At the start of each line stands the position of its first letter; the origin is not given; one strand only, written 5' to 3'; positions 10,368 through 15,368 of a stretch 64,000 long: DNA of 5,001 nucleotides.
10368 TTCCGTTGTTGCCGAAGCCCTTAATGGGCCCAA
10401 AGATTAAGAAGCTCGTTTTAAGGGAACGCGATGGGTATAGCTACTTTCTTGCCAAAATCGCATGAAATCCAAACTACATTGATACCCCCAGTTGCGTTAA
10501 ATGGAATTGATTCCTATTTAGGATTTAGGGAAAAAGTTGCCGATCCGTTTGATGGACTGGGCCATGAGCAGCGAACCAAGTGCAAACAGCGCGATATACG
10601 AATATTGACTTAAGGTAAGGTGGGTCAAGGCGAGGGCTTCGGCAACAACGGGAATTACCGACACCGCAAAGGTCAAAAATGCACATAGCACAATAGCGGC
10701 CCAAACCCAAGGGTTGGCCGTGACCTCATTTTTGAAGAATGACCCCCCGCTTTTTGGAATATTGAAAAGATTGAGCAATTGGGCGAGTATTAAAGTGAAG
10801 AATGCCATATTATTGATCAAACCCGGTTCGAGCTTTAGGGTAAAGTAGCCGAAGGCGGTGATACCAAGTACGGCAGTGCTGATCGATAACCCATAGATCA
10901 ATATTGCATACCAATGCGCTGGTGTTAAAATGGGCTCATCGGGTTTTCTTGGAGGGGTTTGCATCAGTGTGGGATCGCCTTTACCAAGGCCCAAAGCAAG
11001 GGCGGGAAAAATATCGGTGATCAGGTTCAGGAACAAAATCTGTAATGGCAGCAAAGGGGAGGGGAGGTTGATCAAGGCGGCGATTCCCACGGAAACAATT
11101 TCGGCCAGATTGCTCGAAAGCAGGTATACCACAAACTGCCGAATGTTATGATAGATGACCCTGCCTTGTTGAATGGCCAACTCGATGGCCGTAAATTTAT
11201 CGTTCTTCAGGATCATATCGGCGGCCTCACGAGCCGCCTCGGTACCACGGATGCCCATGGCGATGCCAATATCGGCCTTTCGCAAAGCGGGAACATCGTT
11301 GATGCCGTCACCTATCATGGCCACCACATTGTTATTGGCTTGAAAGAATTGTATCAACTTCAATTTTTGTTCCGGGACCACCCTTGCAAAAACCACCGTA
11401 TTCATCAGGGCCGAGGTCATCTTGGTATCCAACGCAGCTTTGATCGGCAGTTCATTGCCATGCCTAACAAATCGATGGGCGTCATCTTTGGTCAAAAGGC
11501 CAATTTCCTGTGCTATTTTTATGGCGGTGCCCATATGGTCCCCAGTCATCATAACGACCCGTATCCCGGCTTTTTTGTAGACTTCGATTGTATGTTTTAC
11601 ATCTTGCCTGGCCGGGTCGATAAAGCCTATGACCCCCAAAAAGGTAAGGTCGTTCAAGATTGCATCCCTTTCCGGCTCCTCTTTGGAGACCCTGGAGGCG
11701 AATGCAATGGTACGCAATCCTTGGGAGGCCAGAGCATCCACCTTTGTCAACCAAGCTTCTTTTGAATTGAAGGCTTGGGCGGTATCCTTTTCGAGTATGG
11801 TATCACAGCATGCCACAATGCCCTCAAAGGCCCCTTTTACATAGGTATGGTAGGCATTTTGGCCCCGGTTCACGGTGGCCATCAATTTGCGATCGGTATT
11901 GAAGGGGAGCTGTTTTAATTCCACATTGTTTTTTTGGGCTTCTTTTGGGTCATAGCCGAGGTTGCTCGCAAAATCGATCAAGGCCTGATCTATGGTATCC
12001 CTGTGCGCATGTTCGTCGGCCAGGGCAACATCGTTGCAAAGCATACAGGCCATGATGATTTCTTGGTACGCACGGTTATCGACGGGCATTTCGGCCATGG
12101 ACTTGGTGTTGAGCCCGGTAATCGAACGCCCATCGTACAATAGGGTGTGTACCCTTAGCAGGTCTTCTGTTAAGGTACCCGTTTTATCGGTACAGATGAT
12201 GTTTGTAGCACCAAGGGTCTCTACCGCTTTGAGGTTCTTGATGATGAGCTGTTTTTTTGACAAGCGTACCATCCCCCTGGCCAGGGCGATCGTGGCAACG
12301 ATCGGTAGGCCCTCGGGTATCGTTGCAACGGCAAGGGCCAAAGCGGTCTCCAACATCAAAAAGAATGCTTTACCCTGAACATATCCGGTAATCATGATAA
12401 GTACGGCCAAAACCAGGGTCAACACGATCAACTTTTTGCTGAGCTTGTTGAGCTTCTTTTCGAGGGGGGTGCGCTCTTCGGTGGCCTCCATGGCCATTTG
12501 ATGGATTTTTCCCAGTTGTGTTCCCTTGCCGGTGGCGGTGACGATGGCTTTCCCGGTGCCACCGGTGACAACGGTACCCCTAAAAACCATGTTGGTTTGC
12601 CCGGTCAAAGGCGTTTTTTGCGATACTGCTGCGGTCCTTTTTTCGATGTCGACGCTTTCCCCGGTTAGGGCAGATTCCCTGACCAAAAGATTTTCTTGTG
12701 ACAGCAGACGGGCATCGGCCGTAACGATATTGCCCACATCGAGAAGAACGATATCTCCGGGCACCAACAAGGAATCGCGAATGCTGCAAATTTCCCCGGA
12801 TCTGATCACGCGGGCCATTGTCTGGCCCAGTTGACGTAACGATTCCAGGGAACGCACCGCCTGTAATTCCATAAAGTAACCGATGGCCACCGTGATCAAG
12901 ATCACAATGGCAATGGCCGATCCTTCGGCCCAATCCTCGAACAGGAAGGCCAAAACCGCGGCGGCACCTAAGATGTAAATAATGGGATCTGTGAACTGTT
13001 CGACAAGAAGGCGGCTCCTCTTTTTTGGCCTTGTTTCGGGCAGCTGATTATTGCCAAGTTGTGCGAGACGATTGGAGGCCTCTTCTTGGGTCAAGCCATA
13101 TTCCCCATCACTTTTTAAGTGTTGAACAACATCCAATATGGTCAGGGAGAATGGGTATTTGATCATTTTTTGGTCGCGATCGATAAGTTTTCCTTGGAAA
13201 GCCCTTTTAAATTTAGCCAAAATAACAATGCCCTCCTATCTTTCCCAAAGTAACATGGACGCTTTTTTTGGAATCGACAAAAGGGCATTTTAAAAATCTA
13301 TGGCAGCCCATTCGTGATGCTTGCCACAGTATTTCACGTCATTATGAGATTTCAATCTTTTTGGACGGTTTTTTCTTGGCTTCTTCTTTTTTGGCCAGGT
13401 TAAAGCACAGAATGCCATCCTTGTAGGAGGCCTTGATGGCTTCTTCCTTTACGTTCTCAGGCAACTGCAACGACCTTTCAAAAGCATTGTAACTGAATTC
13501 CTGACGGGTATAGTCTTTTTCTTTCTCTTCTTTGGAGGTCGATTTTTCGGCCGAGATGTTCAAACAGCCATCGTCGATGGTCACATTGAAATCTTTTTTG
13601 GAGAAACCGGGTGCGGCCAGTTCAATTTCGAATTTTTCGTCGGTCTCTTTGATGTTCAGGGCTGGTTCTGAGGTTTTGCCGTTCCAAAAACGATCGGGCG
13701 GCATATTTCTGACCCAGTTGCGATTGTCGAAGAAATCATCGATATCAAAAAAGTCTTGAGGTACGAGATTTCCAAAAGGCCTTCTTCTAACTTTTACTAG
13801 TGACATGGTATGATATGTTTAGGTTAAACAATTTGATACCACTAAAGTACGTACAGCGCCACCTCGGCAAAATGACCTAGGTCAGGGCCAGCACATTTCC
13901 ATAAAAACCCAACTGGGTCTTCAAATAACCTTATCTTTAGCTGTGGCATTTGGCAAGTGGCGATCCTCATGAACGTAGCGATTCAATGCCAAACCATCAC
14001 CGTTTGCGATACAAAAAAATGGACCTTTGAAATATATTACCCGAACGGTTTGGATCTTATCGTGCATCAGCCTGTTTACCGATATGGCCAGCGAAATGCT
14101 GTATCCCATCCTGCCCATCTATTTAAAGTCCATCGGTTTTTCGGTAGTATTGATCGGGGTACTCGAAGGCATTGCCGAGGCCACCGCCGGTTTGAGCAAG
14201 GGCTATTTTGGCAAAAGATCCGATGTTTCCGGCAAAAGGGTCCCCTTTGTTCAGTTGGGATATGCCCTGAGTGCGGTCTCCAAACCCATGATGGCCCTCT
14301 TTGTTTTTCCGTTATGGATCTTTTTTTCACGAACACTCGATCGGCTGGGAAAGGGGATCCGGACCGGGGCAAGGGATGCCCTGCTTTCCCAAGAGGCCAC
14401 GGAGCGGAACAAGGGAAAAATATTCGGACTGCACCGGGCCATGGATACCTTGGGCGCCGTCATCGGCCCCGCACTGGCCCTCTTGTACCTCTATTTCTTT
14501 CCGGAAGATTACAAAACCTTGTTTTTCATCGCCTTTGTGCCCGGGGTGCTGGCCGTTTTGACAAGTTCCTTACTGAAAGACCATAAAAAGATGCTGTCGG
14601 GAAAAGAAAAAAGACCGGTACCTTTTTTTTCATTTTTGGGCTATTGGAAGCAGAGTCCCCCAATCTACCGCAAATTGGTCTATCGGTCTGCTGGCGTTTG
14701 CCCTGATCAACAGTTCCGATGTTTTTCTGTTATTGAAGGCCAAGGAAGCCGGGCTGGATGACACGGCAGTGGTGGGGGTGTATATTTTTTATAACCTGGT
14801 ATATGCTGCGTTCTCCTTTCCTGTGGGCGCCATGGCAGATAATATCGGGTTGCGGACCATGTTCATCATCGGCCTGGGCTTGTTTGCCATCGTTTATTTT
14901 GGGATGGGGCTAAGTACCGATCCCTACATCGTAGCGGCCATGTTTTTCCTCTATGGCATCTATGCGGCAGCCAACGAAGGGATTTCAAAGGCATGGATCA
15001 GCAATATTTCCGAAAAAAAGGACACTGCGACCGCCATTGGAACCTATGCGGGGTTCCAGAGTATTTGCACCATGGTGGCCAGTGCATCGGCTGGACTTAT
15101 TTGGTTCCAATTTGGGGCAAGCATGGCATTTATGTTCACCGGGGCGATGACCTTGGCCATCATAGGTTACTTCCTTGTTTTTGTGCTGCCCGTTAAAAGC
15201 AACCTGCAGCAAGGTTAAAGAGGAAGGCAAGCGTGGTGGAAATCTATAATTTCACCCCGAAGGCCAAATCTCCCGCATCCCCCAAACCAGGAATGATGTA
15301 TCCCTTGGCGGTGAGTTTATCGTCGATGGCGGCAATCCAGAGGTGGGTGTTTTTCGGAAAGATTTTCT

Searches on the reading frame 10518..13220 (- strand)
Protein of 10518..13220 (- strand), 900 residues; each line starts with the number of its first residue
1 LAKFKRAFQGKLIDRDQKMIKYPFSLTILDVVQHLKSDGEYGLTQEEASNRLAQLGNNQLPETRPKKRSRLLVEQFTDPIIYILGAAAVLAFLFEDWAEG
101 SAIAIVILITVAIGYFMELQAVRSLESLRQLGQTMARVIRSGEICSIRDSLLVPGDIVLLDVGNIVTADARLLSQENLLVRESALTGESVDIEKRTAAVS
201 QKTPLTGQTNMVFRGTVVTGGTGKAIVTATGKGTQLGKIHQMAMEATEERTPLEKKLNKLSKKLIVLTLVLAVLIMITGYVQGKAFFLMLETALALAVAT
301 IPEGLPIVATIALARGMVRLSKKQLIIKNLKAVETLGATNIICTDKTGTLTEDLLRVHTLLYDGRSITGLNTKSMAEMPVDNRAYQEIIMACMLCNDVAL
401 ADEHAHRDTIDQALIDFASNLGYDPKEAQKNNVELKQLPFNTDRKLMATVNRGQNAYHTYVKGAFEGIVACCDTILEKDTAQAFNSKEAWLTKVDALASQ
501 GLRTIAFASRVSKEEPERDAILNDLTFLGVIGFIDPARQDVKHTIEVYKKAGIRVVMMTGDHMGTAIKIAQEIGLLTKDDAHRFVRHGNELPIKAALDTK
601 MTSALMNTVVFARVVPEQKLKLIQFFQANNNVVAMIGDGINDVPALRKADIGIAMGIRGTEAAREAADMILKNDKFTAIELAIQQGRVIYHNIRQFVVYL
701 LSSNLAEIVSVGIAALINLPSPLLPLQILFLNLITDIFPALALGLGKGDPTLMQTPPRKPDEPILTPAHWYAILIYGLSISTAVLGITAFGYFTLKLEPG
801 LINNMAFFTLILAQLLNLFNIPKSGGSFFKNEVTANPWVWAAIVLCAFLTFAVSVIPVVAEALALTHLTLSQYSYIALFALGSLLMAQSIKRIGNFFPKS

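Call 12: search_protein_families(library=pfam, proteins=[window:10518-13220:-], max_evalue=0.001)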
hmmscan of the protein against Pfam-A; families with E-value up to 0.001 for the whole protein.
window:10518-13220:- (900 aa): 6 families
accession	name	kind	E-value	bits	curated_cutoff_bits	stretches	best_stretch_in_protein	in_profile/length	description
PF00122.25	E1-E2_ATPase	-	2.2e-50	171.1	28.1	1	132-323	3-181/181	E1-E2 ATPase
PF00689.26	Cation_ATPase_C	-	1.5e-41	142.5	27.3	1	720-893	1-175/175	Cation transporting ATPase, C-terminus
PF00702.32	Hydrolase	-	2.4e-17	64.4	26.4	1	341-650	3-191/191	haloacid dehalogenase-like hydrolase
PF00690.31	Cation_ATPase_N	-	2.5e-16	59.5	20.4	1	28-90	6-68/69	Cation transporter/ATPase, N-terminus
PF13246.12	Cation_ATPase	-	4.6e-16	59.1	21.7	1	394-475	2-91/91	Cation transport ATPase (P-type)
PF08282.18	Hydrolase_3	-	3.6e-07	30.6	20.9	1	621-679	194-251/255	haloacid dehalogenase-like hydrolase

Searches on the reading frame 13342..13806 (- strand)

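Call 12: search_protein_families(library=pfam, proteins=[window:13342-13806:-], max_evalue=0.001)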
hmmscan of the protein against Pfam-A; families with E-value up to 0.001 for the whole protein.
window:13342-13806:- (154 aa): 2 families
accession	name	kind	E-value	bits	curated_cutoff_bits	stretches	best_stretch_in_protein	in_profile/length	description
PF00011.27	HSP20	-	9.7e-26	90.3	20.8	1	52-154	2-102/102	Hsp20/alpha crystallin family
PF17886.7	ArsA_HSP20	-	0.00026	20.9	22.5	1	57-134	2-60/63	HSP20-like domain found in ArsA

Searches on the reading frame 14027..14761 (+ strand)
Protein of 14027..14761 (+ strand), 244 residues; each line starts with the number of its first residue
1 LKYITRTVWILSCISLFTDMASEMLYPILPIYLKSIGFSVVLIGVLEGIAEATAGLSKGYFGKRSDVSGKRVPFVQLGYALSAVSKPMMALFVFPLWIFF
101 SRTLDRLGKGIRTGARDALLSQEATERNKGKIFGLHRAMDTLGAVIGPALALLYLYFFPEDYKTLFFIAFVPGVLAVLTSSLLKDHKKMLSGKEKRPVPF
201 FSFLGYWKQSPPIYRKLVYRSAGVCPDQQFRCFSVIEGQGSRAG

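Call 12: search_protein_families(library=pfam, proteins=[window:14027-14761:+], max_evalue=0.001)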
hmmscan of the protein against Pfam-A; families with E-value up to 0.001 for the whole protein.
window:14027-14761:+ (244 aa): 2 families
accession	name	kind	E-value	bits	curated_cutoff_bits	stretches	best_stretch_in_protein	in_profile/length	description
PF07690.21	MFS_1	-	1.3e-20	74.1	33.4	1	11-213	1-205/347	Major Facilitator Superfamily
PF12832.13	MFS_1_like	-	3.9e-07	29.9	25.2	1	22-129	15-87/373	MFS_1 like family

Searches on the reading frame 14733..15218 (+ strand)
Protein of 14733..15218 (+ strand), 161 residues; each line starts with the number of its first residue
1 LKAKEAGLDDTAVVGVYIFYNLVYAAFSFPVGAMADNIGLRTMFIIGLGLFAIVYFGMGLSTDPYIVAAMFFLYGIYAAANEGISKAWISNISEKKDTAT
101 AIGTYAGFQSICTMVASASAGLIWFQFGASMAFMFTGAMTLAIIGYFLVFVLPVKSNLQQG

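Call 67: search_protein_families(library=pfam, proteins=[window:14733-15218:+], max_evalue=0.0001)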
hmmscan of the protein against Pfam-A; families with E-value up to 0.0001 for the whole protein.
window:14733-15218:+ (161 aa): 1 family
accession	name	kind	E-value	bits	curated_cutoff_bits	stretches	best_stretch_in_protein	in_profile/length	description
PF07690.21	MFS_1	-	6.8e-19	68.4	33.4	1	16-153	37-176/347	Major Facilitator Superfamily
